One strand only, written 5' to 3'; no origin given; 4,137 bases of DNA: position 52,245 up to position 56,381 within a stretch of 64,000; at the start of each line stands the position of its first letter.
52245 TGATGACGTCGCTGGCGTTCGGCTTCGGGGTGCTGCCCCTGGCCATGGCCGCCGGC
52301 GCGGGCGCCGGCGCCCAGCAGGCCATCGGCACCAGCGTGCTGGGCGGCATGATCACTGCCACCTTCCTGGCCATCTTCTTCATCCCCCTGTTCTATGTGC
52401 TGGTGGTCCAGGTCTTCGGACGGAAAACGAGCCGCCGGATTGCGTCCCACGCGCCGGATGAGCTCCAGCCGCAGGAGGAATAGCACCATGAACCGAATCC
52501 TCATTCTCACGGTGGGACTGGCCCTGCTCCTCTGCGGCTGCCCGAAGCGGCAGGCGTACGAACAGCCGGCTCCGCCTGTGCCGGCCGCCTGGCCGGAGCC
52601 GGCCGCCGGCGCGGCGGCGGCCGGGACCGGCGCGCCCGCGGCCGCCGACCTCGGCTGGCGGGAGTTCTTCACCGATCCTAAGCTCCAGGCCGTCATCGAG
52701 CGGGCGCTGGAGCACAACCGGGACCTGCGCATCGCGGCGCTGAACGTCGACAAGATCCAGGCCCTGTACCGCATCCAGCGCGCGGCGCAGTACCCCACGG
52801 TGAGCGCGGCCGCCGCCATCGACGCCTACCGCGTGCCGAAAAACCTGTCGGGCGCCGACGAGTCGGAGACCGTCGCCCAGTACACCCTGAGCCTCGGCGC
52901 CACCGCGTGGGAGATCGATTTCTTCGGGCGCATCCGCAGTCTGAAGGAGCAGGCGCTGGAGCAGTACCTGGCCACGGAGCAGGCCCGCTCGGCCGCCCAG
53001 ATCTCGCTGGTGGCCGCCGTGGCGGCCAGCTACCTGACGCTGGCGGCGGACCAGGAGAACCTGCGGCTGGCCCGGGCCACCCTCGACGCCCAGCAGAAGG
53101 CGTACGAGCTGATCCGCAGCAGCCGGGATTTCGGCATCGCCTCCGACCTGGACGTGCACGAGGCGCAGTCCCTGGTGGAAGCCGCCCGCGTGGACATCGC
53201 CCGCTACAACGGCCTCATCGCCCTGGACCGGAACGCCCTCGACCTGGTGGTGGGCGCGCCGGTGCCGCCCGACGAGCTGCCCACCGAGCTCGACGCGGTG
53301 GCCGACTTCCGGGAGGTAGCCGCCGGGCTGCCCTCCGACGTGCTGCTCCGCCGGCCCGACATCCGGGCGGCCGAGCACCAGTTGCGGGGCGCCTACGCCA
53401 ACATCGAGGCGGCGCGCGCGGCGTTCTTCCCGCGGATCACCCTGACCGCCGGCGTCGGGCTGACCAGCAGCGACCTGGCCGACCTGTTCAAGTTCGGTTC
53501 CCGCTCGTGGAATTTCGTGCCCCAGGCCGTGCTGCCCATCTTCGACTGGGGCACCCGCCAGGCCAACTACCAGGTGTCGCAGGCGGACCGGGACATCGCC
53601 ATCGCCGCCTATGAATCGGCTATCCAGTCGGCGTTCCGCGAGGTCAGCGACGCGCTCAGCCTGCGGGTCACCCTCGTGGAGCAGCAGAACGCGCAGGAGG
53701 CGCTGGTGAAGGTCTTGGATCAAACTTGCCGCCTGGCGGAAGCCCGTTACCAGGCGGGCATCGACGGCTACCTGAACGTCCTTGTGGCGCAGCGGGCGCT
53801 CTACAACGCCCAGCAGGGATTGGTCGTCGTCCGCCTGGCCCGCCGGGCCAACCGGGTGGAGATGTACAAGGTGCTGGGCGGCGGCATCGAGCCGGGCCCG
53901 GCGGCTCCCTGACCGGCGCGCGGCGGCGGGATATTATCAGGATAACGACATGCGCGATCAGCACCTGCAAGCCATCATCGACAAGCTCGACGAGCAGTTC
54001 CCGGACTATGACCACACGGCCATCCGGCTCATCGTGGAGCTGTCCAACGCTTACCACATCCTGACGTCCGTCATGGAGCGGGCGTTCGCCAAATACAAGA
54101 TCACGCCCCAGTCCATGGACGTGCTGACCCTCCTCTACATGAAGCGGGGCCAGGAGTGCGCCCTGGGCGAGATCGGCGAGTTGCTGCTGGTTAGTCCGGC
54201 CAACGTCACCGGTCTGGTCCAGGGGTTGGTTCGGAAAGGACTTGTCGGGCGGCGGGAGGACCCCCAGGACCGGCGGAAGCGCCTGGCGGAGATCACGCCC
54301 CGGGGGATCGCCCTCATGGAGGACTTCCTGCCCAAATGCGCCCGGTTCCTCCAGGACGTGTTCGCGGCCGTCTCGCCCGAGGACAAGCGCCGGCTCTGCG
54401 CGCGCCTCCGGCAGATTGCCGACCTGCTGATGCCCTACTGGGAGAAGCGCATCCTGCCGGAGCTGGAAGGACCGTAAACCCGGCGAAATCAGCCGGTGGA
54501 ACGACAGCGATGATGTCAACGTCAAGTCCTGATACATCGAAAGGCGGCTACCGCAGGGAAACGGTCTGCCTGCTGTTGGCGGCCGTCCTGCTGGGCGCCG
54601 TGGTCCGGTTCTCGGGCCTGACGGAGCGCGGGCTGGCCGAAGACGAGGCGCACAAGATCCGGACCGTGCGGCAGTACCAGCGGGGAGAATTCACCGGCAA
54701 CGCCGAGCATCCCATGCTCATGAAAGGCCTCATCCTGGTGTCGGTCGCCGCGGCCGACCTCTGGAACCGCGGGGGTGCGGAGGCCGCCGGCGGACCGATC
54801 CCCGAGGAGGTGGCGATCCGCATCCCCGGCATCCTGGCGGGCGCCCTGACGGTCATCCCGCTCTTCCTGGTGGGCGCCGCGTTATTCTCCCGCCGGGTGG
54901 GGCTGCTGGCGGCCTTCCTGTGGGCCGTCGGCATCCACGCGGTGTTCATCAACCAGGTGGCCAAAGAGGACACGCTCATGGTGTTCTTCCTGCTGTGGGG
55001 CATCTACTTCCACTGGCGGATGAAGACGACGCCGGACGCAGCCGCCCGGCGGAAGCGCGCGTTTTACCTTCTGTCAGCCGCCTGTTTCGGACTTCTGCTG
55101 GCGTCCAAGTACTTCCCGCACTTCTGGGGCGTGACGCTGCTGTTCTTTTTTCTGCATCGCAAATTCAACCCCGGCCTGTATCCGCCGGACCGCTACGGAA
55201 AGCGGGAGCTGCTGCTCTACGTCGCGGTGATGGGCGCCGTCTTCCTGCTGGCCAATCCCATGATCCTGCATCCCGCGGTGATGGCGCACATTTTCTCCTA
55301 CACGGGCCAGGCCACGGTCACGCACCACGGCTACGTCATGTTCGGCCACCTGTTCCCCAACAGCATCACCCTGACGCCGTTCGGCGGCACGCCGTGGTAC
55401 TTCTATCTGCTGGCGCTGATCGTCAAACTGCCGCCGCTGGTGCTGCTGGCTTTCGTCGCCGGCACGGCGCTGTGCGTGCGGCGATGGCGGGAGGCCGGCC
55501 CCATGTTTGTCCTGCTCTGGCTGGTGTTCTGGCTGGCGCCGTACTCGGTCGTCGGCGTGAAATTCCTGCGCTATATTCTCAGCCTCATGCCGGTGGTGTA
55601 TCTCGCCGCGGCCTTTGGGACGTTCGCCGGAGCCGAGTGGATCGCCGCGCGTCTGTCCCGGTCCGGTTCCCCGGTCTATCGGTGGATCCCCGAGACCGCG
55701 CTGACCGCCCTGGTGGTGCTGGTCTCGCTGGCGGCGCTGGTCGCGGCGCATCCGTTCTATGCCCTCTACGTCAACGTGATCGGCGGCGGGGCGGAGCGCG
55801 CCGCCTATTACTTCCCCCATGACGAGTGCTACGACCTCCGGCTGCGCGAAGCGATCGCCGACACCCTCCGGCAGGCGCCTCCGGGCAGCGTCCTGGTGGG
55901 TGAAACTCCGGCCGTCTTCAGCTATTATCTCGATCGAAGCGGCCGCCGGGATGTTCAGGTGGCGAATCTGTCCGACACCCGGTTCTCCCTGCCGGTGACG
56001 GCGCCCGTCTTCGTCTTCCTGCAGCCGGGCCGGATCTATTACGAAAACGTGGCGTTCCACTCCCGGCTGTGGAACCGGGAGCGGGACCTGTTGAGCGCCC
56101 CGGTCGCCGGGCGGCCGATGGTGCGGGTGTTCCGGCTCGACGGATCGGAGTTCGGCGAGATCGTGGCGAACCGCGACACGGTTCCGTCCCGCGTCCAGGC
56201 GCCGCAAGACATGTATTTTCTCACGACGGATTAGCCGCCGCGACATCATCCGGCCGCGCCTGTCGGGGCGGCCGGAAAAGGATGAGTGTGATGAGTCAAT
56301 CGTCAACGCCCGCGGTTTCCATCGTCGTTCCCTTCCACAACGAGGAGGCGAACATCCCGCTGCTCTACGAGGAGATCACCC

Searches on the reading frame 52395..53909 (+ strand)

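Call 56: search_protein_families(library=pfam, proteins=[window:52395-53909:+], max_evalue=0.001)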
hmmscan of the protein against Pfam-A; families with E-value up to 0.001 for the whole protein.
window:52395-53909:+ (505 aa): 1 family
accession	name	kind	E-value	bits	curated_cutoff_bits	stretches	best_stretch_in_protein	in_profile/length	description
PF02321.23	OEP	-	5.3e-48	163.8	22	2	316-495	8-187/187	Outer membrane efflux protein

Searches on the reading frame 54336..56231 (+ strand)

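Call 56: search_protein_families(library=pfam, proteins=[window:54336-56231:+], max_evalue=0.001)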
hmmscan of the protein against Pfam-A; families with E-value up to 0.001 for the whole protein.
window:54336-56231:+ (632 aa): 1 family
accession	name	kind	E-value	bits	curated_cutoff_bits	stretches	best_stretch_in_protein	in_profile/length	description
PF13231.12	PMT_2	-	1.3e-10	42.2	26.1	1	158-274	21-131/160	Dolichyl-phosphate-mannose-protein mannosyltransferase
